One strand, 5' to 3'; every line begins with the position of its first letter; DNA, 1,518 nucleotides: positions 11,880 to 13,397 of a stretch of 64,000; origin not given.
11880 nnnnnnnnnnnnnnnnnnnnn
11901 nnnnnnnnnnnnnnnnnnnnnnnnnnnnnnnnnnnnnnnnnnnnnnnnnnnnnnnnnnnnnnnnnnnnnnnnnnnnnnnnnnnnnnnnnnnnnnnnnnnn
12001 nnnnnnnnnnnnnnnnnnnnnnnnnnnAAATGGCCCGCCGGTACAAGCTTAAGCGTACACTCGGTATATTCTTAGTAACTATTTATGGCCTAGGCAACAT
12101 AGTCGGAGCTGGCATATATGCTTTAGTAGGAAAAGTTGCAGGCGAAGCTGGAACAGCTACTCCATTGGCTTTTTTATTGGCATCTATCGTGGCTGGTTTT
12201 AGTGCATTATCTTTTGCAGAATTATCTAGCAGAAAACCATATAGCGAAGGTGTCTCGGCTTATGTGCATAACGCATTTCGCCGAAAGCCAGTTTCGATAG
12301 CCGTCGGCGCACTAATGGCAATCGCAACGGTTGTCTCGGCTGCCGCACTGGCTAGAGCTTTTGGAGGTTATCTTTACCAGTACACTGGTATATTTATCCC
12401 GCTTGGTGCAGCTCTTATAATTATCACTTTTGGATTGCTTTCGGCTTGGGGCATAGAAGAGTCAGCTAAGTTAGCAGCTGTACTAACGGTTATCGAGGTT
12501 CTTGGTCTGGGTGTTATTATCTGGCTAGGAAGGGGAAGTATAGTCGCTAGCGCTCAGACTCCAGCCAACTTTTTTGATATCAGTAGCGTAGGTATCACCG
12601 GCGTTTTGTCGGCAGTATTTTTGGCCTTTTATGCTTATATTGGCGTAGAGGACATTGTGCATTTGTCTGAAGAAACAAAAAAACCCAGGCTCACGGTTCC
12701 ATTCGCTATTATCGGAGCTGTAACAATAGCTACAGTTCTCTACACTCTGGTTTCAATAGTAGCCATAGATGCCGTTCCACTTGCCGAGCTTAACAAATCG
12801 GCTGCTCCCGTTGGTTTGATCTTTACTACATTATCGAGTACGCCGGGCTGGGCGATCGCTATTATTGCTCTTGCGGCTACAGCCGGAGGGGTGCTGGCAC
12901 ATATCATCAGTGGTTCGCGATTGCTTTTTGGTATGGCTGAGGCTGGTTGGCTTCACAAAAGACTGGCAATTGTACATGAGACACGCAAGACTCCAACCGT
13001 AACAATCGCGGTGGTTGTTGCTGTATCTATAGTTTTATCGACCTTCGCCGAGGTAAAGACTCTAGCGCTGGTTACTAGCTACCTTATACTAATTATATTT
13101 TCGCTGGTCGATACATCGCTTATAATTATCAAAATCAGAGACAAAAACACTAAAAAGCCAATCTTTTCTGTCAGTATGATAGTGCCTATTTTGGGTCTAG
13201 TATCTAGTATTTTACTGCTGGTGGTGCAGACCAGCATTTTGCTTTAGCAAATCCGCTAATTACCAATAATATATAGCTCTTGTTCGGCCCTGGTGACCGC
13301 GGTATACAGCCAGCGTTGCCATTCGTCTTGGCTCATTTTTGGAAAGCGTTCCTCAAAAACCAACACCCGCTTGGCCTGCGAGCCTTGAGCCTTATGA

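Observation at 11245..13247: A heliorhodopsin gene translationally coupled to an APC-family permease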

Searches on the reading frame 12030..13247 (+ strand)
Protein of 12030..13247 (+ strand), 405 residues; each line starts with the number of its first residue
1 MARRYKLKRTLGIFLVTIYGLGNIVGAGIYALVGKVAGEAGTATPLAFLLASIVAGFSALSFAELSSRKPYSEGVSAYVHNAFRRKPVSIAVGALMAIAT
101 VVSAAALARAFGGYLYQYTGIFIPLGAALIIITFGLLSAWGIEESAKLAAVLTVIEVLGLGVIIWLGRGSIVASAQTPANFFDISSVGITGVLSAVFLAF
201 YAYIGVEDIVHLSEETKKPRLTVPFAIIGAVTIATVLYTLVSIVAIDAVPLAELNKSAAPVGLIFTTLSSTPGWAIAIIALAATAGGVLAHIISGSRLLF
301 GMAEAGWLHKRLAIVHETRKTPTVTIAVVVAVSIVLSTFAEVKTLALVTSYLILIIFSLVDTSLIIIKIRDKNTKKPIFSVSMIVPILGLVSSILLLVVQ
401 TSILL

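Call 3: search_protein_families(library=pfam, proteins=[window:12030-13247:+], max_evalue=0.01)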
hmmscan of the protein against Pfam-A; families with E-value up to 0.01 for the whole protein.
window:12030-13247:+ (405 aa): 2 families
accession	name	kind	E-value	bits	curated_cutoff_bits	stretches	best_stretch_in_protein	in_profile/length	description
PF13520.12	AA_permease_2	-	3.7e-43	148.5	27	1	12-399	2-403/427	Amino acid permease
PF00324.27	AA_permease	-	7.2e-22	78.1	24.6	1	17-399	3-419/470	Amino acid permease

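Call 4: search_protein_families(library=ncbifam, proteins=[window:12030-13247:+], max_evalue=0.01)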
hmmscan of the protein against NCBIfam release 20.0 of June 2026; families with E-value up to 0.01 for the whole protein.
window:12030-13247:+ (405 aa): 20 families
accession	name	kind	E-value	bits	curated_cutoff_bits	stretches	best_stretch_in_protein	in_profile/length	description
TIGR00909.1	2A0306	subfamily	4.7e-60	203.7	556.8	1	7-400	1-407/429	amino acid transporter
NF053761.1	BrChAATpBcaP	equivalog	2.3e-45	155.5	690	1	4-398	17-427/460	branched-chain amino acid transporter BcaP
TIGR00906.1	2A0303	subfamily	3.5e-32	111.6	681.7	1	5-369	27-428/602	cationic amino acid transport permease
TIGR00911.1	2A0308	subfamily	1.6e-31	109.4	701.8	1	6-400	43-448/505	L-type amino acid transporter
NF008466.1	PRK11357.1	equivalog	6.6e-26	91.2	800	1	6-400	5-408/446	fructoselysine/psicoselysine transporter FrlA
TIGR00908.1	2A0305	equivalog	3.1e-23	82.4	381.75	1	5-399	3-403/442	ethanolamine permease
NF008245.0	PRK11021.1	equivalog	6.3e-22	78.2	284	1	22-347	19-341/419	L-methionine/branched-chain amino acid transporter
NF007938.0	PRK10655.1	equivalog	4.3e-14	52.6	409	1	8-394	5-399/438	putrescine-ornithine antiporter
NF007929.0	PRK10644.1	equivalog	2e-13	49.9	574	1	10-393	9-398/445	arginine/agmatine antiporter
TIGR03428.1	ureacarb_perm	hypoth_equivalog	1.4e-12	47.3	740.45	1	125-371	147-403/475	permease, urea carboxylase system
NF007876.0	PRK10580.1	equivalog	2.4e-12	46.5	736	1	3-360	3-364/457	proline-specific permease ProY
TIGR04299.1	antiport_PotE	equivalog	4.4e-09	36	560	1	8-360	3-355/430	putrescine-ornithine antiporter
NF007602.0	PRK10249.1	equivalog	5.4e-08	32.2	851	1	7-349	19-371/458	phenylalanine transporter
TIGR00913.1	2A0310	subfamily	4.8e-07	28.9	578.7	1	16-344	9-360/480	amino acid permease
NF047867.1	AA_transp_ThrP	exception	1.1e-06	27.9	850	1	4-340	5-350/461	bifunctional threonine/serine APC transporter ThrP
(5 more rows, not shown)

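Call 41: search_solved_structures(query=window:12030-13247:+, max_evalue=1e-10)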
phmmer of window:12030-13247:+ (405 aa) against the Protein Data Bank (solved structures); distinct sequences matched with E-value up to 1e-10: 27.
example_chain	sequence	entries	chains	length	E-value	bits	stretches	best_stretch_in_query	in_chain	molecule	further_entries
6f34_A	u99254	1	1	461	5.4e-27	98.3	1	5-391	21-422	Amino acid transporter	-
5oqt_A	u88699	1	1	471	8.1e-27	97.7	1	5-391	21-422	Amino acid transporter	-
7ccs_B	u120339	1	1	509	1.1e-26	97.3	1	6-399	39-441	Consensus mutated Anionic Amino Acid Transporter Light Chain, Xc- System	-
9hjk_A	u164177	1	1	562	5.1e-24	88.5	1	11-368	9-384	Cationic amino acid transporter 4, vacuolar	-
9sqh_A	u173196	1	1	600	5.4e-24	88.4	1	10-368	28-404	Cationic amino acid transporter 4, vacuolar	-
9uat_A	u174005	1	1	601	9.5e-22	81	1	5-371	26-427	High affinity cationic amino acid transporter 1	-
9fqt_A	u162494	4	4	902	6.8e-21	78.2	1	5-371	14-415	High affinity cationic amino acid transporter 1,Green fluorescent protein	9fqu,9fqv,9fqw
8qey_A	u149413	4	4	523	7.2e-20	74.8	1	3-398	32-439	Asc-type amino acid transporter 1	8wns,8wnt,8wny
7nf6_B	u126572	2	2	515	4e-19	72.4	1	6-398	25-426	B(0,+)-type amino acid transporter 1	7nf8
7p9u_B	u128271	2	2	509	8.5e-19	71.3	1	5-395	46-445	Cystine/glutamate transporter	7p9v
7epz_B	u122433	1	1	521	9.2e-19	71.2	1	5-395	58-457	Cystine/glutamate transporter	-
7b00_A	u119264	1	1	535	2.7e-18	69.6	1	7-398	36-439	Large neutral amino acids transporter small subunit 2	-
8a6l_B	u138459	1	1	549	3e-18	69.5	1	7-398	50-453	Large neutral amino acids transporter small subunit 2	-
7cmh_B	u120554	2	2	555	3.1e-18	69.5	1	7-398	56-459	Large neutral amino acids transporter small subunit 2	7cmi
9i1z_B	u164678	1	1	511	9.4e-18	67.9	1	4-399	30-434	Y+L amino acid transporter 1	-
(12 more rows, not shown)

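Call 47: find_homologous_proteins(query=window:12030-13247:+, max_evalue=1e-30)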
Query window:12030-13247:+ (405 aa): 770 proteins with E <= 1e-30 among 8000 candidates; the best 120 are listed.
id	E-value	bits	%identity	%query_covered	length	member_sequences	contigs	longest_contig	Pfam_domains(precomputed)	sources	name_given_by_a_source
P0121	3.9e-233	791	99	100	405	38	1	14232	PF13520.13,PF00324.28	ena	-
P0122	1.7e-164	566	70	95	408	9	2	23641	PF13520.13,PF00324.28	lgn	-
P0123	7.4e-160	550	70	97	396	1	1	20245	PF13520.13,PF00324.28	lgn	-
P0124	1.9e-157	542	69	97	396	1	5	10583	PF13520.13,PF00324.28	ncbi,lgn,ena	-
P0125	2.5e-157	542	69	97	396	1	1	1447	PF13520.13,PF00324.28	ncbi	-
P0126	2.7e-151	522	64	100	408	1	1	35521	PF13520.13,PF00324.28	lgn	-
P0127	2.5e-150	519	66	100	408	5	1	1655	PF13520.13,PF00324.28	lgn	-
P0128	1.9e-149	516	62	99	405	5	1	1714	PF13520.13,PF00324.28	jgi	-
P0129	2.0e-149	516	62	99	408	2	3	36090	PF13520.13,PF00324.28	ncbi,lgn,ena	-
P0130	1.5e-147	510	63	99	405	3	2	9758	PF13520.13,PF00324.28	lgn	-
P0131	4.1e-147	508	62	99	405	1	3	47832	PF13520.13,PF00324.28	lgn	-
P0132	6.9e-147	508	62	99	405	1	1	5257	PF13520.13,PF00324.28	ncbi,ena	-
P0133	7.2e-147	508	62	99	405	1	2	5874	PF13520.13,PF00324.28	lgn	-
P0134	1.0e-146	507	62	99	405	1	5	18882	PF13520.13,PF00324.28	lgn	-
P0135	1.3e-146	507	61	99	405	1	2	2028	PF13520.13,PF00324.28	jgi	jgi:APA family basic amino acid/polyamine antiporter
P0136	3.1e-146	505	62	99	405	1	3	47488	PF13520.13,PF00324.28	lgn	-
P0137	4.6e-146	505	63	99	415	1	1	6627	PF13520.13,PF00324.28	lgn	-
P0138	9.0e-146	504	61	99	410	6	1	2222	PF13520.13,PF00324.28,PF03845.20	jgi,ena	jgi:hypothetical protein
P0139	2.8e-145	502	60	99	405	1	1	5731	PF13520.13,PF00324.28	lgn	-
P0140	3.2e-144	499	61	99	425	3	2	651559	PF13520.13,PF00324.28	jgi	jgi:amino acid transporter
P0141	1.6e-143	497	62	99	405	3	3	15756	PF13520.13,PF00324.28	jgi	jgi:hypothetical protein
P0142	2.0e-143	496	60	99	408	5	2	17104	PF13520.13,PF00324.28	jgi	-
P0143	6.0e-143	495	61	99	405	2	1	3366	PF13520.13,PF00324.28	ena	-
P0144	7.9e-143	494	62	99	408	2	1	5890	PF13520.13,PF00324.28,PF03845.20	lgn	-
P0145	8.6e-143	494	61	99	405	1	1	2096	PF13520.13,PF00324.28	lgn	-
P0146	9.0e-143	494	62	99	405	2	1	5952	PF13520.13,PF00324.28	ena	-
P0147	2.2e-142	493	61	99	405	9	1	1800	PF13520.13,PF00324.28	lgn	-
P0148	2.3e-140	486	62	99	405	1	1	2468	PF13520.13,PF00324.28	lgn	-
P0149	2.5e-139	483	59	96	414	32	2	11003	PF13520.13,PF00324.28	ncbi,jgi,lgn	jgi:amino acid transporter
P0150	3.4e-136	472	58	100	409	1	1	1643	PF13520.13,PF00324.28,PF03845.20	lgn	-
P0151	4.4e-136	472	60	98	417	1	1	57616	PF13520.13,PF00324.28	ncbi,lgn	-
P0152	2.3e-135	470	56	100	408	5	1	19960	PF13520.13,PF00324.28,PF03845.20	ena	-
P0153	1.4e-133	464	60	98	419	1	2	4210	PF13520.13,PF00324.28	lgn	-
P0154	8.4e-131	455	59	99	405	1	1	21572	PF13520.13,PF00324.28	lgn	-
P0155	1.5e-130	454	58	100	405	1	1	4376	PF13520.13,PF00324.28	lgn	-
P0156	7.2e-127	442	57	99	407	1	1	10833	PF13520.13,PF00324.28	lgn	-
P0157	7.4e-124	432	55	98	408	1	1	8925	PF13520.13,PF00324.28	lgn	-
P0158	1.1e-120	421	68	76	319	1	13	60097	PF13520.13,PF00324.28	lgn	-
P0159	2.8e-109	384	53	99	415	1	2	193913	PF13520.13,PF00324.28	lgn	-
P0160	5.3e-103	363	50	97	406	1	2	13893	PF13520.13,PF00324.28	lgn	-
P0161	5.7e-98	347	48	97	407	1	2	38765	PF13520.13,PF00324.28,PF03845.20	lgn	-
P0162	6.2e-96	340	49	98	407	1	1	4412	PF13520.13,PF00324.28,PF03845.20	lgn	-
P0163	3.6e-95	337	56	76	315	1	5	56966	PF13520.13,PF00324.28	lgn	-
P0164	5.6e-95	337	47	98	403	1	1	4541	PF13520.13,PF00324.28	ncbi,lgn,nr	ncbi:MAG: amino acid permease [Patescibacteria group bacterium]|nr:amino acid permease [Patescibacte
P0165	2.4e-94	335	47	98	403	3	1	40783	PF13520.13,PF00324.28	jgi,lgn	jgi:APA family basic amino acid/polyamine antiporter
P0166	8.3e-94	333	46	98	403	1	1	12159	PF13520.13,PF00324.28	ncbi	-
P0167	1.0e-93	333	46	98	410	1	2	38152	PF13520.13,PF00324.28,PF03845.20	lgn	-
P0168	2.5e-93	331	46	98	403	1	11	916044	PF13520.13,PF00324.28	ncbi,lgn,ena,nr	ncbi:amino acid permease [bacterium]|nr:MAG: amino acid permease [bacterium]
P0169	8.4e-92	326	44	98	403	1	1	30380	PF13520.13,PF00324.28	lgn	-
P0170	1.2e-91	326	47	95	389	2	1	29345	PF13520.13,PF00324.28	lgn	-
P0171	5.8e-90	320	45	98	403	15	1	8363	PF13520.13,PF00324.28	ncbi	-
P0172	8.5e-90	320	44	98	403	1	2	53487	PF13520.13,PF00324.28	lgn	-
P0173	2.7e-89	318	44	93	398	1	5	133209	PF13520.13,PF00324.28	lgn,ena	-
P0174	2.7e-89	318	44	93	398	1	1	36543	PF13520.13,PF00324.28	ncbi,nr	ncbi:amino acid permease [bacterium]|nr:amino acid permease [bacterium]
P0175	9.8e-87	310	46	99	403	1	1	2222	PF13520.13,PF00324.28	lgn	-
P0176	1.4e-86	309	46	95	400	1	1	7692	PF13520.13,PF00324.28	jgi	jgi:amino acid transporter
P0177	2.0e-86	309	46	89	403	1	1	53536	PF13520.13,PF00324.28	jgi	jgi:APA family basic amino acid/polyamine antiporter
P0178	2.3e-84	302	47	97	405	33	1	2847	PF13520.13,PF00324.28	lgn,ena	-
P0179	4.1e-82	295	45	99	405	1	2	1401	PF13520.13,PF00324.28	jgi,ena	jgi:amino acid transporter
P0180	4.8e-82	294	44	98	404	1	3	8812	PF13520.13,PF00324.28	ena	-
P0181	1.3e-81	293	42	98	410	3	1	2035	PF13520.13,PF00324.28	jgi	-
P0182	1.5e-81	293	43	98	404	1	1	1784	PF13520.13,PF00324.28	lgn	-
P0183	1.4e-80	289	43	96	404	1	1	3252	PF13520.13,PF00324.28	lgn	-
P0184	1.5e-80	289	44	98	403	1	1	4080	PF13520.13,PF00324.28,PF03845.20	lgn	-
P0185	1.6e-80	289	42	98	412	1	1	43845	PF13520.13,PF00324.28,PF03845.20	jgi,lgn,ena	-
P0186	3.1e-80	288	42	100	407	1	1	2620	PF13520.13,PF00324.28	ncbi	-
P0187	3.9e-80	288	44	99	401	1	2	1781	PF13520.13,PF00324.28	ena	-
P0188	6.2e-80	287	45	97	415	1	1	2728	PF13520.13,PF00324.28,PF03845.20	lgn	-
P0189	6.2e-80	287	43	98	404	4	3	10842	PF13520.13,PF00324.28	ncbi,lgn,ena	-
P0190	7.2e-80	287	43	98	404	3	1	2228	PF13520.13,PF00324.28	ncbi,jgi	jgi:amino acid transporter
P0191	1.4e-79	286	43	97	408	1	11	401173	PF13520.13,PF00324.28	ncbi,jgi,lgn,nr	ncbi:MAG: amino acid permease [bacterium]|nr:amino acid permease [Gammaproteobacteria bacterium] HIL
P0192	2.1e-79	286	41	98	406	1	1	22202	PF13520.13,PF00324.28,PF03845.20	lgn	-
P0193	3.3e-79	285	44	97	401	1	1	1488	PF13520.13,PF00324.28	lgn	-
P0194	3.5e-79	285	44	99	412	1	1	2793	PF13520.13,PF00324.28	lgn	-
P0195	1.0e-78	283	41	97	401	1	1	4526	PF13520.13,PF00324.28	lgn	-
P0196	1.2e-78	283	42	99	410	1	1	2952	PF13520.13,PF00324.28,PF03845.20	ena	-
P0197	1.2e-78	283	41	99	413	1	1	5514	PF13520.13,PF00324.28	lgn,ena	-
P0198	2.6e-78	282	44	97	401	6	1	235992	PF13520.13,PF00324.28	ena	-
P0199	2.7e-78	282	44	96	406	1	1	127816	PF13520.13,PF00324.28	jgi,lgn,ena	-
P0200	1.3e-77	280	42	92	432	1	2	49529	PF13520.13,PF00324.28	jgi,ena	-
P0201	1.6e-77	279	43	99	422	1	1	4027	PF13520.13,PF00324.28,PF03845.20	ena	-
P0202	1.8e-77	279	43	99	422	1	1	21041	PF13520.13,PF00324.28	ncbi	-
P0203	2.3e-77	279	41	99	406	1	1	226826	PF13520.13,PF00324.28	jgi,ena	-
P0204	3.0e-77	278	43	98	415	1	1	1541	PF13520.13,PF00324.28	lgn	-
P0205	3.1e-77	278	44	98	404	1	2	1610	PF13520.13,PF00324.28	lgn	-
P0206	3.8e-77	278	43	98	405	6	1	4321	PF13520.13,PF00324.28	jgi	-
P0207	4.8e-77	278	41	98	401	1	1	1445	PF13520.13,PF00324.28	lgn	-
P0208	5.6e-77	278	43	98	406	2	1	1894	PF13520.13,PF00324.28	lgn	-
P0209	1.1e-76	277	43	91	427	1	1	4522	PF13520.13,PF00324.28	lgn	-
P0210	1.3e-76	276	42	98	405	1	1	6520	PF13520.13,PF00324.28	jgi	jgi:basic amino acid/polyamine antiporter, APA family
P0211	1.4e-76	276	43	90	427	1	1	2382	PF13520.13,PF00324.28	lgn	-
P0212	1.6e-76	276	41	99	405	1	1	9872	PF13520.13,PF00324.28,PF03845.20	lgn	-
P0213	2.4e-76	276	41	99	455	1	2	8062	PF13520.13,PF00324.28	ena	-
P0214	6.0e-76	274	40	98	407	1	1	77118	PF13520.13,PF00324.28,PF03845.20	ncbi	-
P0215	6.3e-76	274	42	91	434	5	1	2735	PF13520.13,PF00324.28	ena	-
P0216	7.0e-76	274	42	98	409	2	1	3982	PF13520.13,PF00324.28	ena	-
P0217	1.2e-75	273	39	98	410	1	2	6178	PF13520.13,PF00324.28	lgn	-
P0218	1.3e-75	273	41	97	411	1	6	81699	PF13520.13,PF00324.28,PF03845.20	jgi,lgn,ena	-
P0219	1.6e-75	273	41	98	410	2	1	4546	PF13520.13,PF00324.28,PF03845.20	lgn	-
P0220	2.6e-75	272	43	98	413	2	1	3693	PF13520.13,PF00324.28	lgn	-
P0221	2.7e-75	272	42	98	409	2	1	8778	PF13520.13,PF00324.28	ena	-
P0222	2.8e-75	272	40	98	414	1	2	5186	PF13520.13,PF00324.28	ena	-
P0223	3.3e-75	272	39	100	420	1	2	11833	PF13520.13,PF00324.28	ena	-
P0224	3.4e-75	272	40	99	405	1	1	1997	PF13520.13,PF00324.28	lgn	-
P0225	3.8e-75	272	39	98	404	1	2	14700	PF13520.13,PF00324.28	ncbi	-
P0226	4.5e-75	271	40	97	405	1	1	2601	PF13520.13,PF00324.28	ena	-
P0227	4.8e-75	271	39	97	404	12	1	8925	PF13520.13,PF00324.28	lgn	-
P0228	7.3e-75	271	39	97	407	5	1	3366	PF13520.13,PF00324.28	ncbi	-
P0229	1.1e-74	270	39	98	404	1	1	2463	PF13520.13,PF00324.28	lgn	-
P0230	1.1e-74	270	39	94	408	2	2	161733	PF13520.13,PF00324.28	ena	-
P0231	1.1e-74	270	40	98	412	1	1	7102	PF13520.13,PF00324.28,PF03845.20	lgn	-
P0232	1.5e-74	270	43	94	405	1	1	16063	PF13520.13,PF00324.28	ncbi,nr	ncbi:MAG: amino acid permease [Desulfocapsa sp.]|nr:amino acid permease [Desulfocapsa sp.]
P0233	1.6e-74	270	39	99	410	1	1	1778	PF13520.13,PF00324.28,PF03845.20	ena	-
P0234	2.5e-74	269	39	97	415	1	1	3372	PF13520.13,PF00324.28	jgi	-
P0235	2.5e-74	269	41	97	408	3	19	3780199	PF13520.13,PF00324.28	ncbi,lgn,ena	-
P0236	2.7e-74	269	41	97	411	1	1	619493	PF13520.13,PF00324.28,PF03845.20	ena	-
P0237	3.2e-74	269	41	97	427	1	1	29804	PF13520.13,PF00324.28,PF03845.20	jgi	-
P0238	3.8e-74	268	39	99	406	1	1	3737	PF13520.13,PF00324.28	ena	-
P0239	8.1e-74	267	42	94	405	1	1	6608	PF13520.13,PF00324.28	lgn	-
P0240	1.1e-73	267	40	97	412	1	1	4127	PF13520.13,PF00324.28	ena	-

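Call 48: find_encoding_contigs(protein=P0122, flank=4000, max_places=1)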
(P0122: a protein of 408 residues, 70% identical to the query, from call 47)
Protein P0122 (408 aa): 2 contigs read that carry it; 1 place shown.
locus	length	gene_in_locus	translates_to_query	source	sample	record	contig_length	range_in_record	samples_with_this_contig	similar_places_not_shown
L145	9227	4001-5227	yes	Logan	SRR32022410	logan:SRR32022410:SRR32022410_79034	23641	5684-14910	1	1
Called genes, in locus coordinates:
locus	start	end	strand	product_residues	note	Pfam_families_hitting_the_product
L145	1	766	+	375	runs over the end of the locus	PF01098:FTSW_RODA_SPOVE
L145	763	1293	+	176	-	PF00565:SNase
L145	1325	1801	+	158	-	-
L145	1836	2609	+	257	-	PF18761:Heliorhodopsin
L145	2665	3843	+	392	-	-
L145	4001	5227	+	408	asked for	PF13520:AA_permease_2, PF00324:AA_permease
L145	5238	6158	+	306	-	PF00890:FAD_binding_2 (weak), PF01134:GIDA (weak), PF01266:DAO (faint), PF01946:Thi4 (faint), PF07992:Pyr_redox_2, PF12831:FAD_oxidored, PF13738:Pyr_redox_3, PF00070:Pyr_redox, +2 more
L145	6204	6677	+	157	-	PF00583:Acetyltransf_1, PF13673:Acetyltransf_10, PF13508:Acetyltransf_7 (weak)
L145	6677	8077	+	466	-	PF20434:BD-FAE (faint), PF00326:Peptidase_S9 (faint), PF03583:LIP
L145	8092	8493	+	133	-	-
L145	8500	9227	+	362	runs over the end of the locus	PF00883:Peptidase_M17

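Call 49: find_encoding_contigs(protein=P0126, flank=4000, max_places=1)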
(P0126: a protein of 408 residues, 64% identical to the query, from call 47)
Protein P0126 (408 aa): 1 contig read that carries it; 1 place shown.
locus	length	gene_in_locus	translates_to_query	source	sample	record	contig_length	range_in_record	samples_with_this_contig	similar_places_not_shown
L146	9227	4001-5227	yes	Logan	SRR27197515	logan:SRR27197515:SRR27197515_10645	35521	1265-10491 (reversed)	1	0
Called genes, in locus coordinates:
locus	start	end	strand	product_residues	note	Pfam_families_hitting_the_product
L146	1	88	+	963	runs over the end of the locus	PF00133:tRNA-synt_1, PF09334:tRNA-synt_1g (weak), PF08264:Anticodon_1, PF19302:DUF5915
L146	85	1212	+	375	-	PF01098:FTSW_RODA_SPOVE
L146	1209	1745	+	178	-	PF00565:SNase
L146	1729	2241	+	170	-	-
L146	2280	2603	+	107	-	-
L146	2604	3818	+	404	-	-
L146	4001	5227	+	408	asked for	PF13520:AA_permease_2, PF00324:AA_permease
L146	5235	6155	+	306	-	PF00890:FAD_binding_2 (faint), PF01134:GIDA (faint), PF01266:DAO (faint), PF01946:Thi4 (faint), PF03486:HI0933_like (faint), PF07992:Pyr_redox_2, PF13738:Pyr_redox_3, PF00070:Pyr_redox, +1 more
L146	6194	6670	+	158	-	PF00583:Acetyltransf_1 (weak), PF13673:Acetyltransf_10, PF13508:Acetyltransf_7 (weak)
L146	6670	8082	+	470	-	PF00326:Peptidase_S9 (faint), PF03583:LIP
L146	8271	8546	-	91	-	PF00829:Ribosomal_L21p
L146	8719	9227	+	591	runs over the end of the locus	?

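Call 50: find_encoding_contigs(protein=P0140, flank=4000, max_places=1)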
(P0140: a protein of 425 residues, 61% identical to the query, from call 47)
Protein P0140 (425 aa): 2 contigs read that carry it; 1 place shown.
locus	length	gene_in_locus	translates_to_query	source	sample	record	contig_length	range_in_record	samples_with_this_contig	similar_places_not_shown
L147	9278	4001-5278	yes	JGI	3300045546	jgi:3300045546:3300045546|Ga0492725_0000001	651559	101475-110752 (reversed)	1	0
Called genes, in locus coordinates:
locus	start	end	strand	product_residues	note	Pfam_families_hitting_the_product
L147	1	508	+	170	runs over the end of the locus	-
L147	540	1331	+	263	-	PF18761:Heliorhodopsin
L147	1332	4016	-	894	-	PF00873:ACR_tran, PF02355:SecD_SecF_C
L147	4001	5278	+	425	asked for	PF00324:AA_permease, PF13520:AA_permease_2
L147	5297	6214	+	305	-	PF00890:FAD_binding_2 (weak), PF01134:GIDA (weak), PF01266:DAO (faint), PF01946:Thi4 (faint), PF07992:Pyr_redox_2, PF12831:FAD_oxidored (weak), PF13738:Pyr_redox_3, PF00070:Pyr_redox, +1 more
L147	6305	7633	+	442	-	PF00326:Peptidase_S9 (faint), PF03583:LIP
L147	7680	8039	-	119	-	PF00829:Ribosomal_L21p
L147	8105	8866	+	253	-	PF00142:Fer4_NifH, PF01656:CbiA, PF02374:ArsA_ATPase, PF06564:CBP_BcsQ, PF09140:MipZ, PF10609:ParA, PF13614:AAA_31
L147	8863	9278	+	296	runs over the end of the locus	PF02195:ParB_N, PF17762:HTH_ParB, PF23552:ParB_C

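Call 51: find_encoding_contigs(protein=P0151, flank=4000, max_places=1)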
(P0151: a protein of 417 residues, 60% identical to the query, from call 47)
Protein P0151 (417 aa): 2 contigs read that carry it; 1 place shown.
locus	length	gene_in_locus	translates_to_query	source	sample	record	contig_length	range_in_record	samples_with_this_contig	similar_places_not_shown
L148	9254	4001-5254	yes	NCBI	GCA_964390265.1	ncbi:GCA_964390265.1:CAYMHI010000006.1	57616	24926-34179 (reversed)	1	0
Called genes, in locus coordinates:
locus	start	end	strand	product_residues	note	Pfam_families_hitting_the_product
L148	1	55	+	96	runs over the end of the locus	PF08922:DUF1905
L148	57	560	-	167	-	-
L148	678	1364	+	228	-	-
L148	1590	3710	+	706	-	PF01145:Band_7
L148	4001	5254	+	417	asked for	PF00324:AA_permease, PF13520:AA_permease_2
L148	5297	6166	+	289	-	PF00005:ABC_tran, PF13304:AAA_21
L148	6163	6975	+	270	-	PF01061:ABC2_membrane (weak), PF12679:ABC2_membrane_2, PF10920:DUF2705 (weak), PF12698:ABC2_membrane_3 (weak)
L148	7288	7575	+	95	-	-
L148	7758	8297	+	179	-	PF06736:TMEM175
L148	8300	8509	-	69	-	-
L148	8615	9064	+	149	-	-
